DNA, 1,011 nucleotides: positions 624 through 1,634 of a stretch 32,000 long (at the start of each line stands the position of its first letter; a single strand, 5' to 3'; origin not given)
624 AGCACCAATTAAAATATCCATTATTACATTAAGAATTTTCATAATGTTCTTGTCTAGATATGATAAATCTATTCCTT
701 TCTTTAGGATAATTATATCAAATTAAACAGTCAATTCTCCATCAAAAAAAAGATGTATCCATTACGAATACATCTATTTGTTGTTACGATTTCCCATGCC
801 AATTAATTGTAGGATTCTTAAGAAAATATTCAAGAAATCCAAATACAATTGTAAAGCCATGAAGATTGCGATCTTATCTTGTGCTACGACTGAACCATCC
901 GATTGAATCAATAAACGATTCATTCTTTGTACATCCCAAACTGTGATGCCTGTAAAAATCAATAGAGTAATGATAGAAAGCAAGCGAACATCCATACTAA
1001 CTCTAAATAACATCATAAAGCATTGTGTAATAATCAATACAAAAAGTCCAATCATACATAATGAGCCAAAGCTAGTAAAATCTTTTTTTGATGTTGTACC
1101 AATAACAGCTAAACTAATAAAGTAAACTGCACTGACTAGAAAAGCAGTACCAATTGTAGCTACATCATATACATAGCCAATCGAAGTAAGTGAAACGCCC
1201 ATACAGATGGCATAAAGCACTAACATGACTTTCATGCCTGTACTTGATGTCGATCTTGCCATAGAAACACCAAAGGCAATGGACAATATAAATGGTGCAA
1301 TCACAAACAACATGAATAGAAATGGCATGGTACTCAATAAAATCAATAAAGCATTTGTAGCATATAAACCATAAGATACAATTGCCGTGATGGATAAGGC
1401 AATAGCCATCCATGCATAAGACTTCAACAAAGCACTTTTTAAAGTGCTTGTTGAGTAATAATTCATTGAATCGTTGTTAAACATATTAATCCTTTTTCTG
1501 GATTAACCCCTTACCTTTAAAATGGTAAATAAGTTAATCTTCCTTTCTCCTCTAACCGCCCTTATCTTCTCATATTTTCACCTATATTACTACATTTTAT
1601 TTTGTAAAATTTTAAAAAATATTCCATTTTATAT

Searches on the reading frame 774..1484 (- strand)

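Call 55: search_protein_families(library=pfam, proteins=[window:774-1484:-], max_evalue=0.001)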
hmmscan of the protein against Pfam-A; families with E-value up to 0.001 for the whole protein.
window:774-1484:- (236 aa): 1 family
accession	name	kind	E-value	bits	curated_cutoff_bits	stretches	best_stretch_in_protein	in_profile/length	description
PF01027.25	Bax1-I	-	1.5e-39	136.3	34.1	1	19-227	4-206/207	Inhibitor of apoptosis-promoting Bax1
